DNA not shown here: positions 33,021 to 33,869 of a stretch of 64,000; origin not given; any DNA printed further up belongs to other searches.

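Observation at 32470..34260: Duplicated two-gene cassette: small secreted protein translationally coupled (ATGA) to a signal-peptide protein with swappable body (HNH nuclease versus Cys-rich unknown)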

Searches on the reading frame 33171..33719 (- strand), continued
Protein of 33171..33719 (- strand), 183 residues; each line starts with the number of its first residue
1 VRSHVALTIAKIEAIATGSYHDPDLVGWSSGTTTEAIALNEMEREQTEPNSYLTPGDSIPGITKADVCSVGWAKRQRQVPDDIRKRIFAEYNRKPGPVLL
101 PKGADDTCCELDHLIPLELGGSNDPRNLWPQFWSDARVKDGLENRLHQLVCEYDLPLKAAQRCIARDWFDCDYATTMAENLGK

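Call 79: find_encoding_contigs(protein=P0011, flank=3000, max_places=2)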
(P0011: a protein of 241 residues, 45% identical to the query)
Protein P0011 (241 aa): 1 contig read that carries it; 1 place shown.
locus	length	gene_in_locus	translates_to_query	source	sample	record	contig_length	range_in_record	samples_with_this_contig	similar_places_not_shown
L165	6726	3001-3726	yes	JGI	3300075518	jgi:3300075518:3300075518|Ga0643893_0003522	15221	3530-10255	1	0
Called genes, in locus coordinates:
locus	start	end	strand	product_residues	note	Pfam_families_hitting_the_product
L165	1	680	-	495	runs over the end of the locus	PF13790:SR1P (faint), PF01833:TIG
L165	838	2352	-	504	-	PF13790:SR1P (faint), PF01833:TIG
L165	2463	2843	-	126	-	-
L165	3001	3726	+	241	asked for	-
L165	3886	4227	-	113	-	PF04972:BON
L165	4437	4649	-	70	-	PF01526:DDE_Tnp_Tn3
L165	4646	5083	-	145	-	-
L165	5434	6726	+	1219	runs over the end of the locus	PF00211:Guanylate_cyc, PF13191:AAA_16, PF13424:TPR_12 (faint)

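Call 80: find_encoding_contigs(protein=P0009, flank=3000, max_places=2)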
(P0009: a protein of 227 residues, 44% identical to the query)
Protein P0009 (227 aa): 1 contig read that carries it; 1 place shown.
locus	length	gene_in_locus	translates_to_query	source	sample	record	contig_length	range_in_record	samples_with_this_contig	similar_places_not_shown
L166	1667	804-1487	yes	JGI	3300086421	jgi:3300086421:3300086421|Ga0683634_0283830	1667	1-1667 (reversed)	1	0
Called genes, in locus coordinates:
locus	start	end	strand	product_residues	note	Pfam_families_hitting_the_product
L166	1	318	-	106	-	?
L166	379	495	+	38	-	-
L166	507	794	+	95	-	-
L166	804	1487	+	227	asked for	-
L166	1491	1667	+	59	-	?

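Call 90: search_dna_similar(query=window:33171-33719:-, collection=plasmids, mode=protein, max_rows=12)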
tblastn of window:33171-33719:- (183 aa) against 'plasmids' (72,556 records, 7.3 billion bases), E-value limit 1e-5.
Records with a match: 51; places in all: 56; records where one place covers at least 80% of the query: 4.
Best place of each record, by identity: <60% 51.
By first word of the organism name: Streptomyces 23; Sphingobium 5; Sphingomonas 4; Mycolicibacterium 4; Methylocella 2; Burkholderia 2; Novosphingobium 2; Allomeiothermus 1; Methylocapsa 1; Deinococcus 1; and 6 more.
By predicted mobility (MOB-suite, as given by PLSDB): non-mobilizable 28; mobilizable 18; conjugative 5.
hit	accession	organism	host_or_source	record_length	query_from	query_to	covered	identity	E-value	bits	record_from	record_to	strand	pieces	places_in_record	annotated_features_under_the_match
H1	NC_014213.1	Allomeiothermus silvanus DSM 9946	hot spring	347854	49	171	67%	43.4%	6e-19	90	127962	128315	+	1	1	hypothetical protein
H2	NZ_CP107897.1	Streptomyces sp. NBC_00466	-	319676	29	168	77%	36.5%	6e-8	115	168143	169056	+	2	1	hypothetical protein (x2)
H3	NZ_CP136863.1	Methylocapsa polymorpha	Shagnum peat sample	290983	37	169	73%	37.7%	1e-13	75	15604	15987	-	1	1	hypothetical protein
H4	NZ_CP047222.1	Sphingobium yanoikuyae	cell culture,sludge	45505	23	183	88%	31.1%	4e-13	74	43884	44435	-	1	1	hypothetical protein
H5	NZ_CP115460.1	Sphingobium yanoikuyae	cell culture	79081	16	183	92%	29.4%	2e-7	57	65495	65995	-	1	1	hypothetical protein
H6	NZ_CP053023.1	Sphingobium yanoikuyae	whole organism,River sediment ...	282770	16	183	92%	29.4%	2e-7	57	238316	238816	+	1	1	hypothetical protein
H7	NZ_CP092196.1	Deinococcus sp. KNUC1210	Setaria viridis,cell ...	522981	33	168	74%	36.4%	2e-18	89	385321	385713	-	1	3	hypothetical protein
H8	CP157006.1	Methylomonas sp. AM2-LC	-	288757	49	169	66%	40.6%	4e-20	94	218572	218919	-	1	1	record has no annotation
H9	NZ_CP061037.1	Sphingomonas aliaeris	whole organism,Pork steak,pork steak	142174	54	183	71%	37.7%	6e-11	67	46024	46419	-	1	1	hypothetical protein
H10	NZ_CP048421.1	Sphingomonas insulae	Cell,soil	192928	54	175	67%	40.0%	5e-12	70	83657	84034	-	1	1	hypothetical protein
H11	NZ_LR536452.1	Methylocella tundrae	-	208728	49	169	66%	40.0%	9e-18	87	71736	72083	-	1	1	HNH endonuclease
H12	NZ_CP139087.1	Methylocella tundrae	Single cell,tundra wetland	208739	49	169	66%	40.0%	9e-18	87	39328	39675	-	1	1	HNH endonuclease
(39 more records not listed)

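Call 91: search_dna_similar(query=window:33171-33719:-, collection=phages, mode=protein, max_rows=8)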
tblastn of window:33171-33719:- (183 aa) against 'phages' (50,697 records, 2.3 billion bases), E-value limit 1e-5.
No match.
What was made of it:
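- Tried and rejected: HNH against phages: no match (call 91).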

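Call 94: get_annotated_region(hit=H11, flank=2500)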
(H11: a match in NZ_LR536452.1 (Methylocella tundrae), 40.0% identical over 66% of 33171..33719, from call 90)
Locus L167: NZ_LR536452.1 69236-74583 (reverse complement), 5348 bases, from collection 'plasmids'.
description: Methylocella tundrae isolate MTUNDRAET4 annotated genome plasmid 3
organism: Methylocella tundrae (NCBI taxid 227605)
taxonomy: Bacteria; Pseudomonadota; Alphaproteobacteria; Hyphomicrobiales; Beijerinckiaceae; Methylocella; Methylocella tundrae
host: -; source: -; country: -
typing (MOB-suite, as given by PLSDB): non-mobilizable
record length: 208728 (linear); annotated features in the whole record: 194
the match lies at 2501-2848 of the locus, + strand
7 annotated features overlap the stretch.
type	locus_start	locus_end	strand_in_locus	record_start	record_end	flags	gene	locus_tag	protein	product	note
CDS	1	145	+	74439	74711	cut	-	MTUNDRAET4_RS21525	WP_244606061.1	hypothetical protein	-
CDS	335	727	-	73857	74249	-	-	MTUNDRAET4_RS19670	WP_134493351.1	single-stranded DNA-binding protein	-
CDS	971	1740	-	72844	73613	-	-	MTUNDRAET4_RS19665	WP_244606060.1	IS5 family transposase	-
CDS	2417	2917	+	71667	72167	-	-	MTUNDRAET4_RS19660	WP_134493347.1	HNH endonuclease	-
CDS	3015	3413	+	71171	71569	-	-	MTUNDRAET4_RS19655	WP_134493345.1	hypothetical protein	-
CDS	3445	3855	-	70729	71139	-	-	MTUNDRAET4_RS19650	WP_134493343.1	hypothetical protein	-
CDS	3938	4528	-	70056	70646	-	-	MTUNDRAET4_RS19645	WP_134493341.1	hypothetical protein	-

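Call 95: get_annotated_region(hit=H4, flank=2500)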
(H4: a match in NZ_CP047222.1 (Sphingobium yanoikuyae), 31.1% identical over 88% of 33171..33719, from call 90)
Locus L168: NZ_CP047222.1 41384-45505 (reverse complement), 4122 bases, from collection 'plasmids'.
description: Sphingobium yanoikuyae strain YC-JY1 plasmid unnamed4, complete sequence
organism: Sphingobium yanoikuyae (NCBI taxid 13690)
taxonomy: Bacteria; Pseudomonadota; Alphaproteobacteria; Sphingomonadales; Sphingomonadaceae; Sphingobium; Sphingobium yanoikuyae
host: -; source: cell culture,sludge; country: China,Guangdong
typing (MOB-suite, as given by PLSDB): non-mobilizable
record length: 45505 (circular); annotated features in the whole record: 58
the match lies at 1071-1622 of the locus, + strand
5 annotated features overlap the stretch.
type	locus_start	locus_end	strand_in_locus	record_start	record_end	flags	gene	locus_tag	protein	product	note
CDS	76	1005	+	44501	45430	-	-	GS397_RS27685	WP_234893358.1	toprim domain-containing protein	-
CDS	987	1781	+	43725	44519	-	-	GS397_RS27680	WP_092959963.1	hypothetical protein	-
CDS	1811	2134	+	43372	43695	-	-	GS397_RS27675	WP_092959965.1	single-stranded DNA-binding protein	-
CDS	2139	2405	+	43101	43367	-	-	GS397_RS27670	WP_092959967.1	hypothetical protein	-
CDS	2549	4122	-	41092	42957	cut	-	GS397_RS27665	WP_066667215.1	reverse transcriptase/maturase family protein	-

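Call 96: get_annotated_region(hit=H3, flank=2500)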
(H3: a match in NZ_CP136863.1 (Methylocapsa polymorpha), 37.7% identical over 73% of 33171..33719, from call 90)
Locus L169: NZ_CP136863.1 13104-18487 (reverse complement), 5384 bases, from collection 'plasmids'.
description: Methylocapsa polymorpha strain RX1 plasmid pRX1, complete sequence
organism: Methylocapsa polymorpha (NCBI taxid 3080828)
taxonomy: Bacteria; Pseudomonadota; Alphaproteobacteria; Hyphomicrobiales; Beijerinckiaceae; Methylocapsa; Methylocapsa polymorpha
host: -; source: Shagnum peat sample; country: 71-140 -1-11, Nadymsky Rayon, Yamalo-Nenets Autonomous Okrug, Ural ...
typing (MOB-suite, as given by PLSDB): non-mobilizable
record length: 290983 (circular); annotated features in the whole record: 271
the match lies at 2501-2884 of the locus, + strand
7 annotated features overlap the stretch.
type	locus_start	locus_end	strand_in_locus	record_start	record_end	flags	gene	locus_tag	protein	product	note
CDS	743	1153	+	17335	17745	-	-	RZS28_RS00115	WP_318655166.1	hypothetical protein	-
CDS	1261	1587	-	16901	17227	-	-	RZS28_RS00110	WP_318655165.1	DUF736 domain-containing protein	-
CDS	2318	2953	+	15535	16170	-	-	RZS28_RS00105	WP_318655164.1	hypothetical protein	-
CDS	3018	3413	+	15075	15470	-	-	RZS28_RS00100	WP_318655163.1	hypothetical protein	-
CDS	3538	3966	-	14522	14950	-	-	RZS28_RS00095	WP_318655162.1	coiled-coil domain-containing protein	-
CDS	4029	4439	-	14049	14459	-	-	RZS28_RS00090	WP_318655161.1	hypothetical protein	-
CDS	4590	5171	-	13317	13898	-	-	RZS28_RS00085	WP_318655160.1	hypothetical protein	-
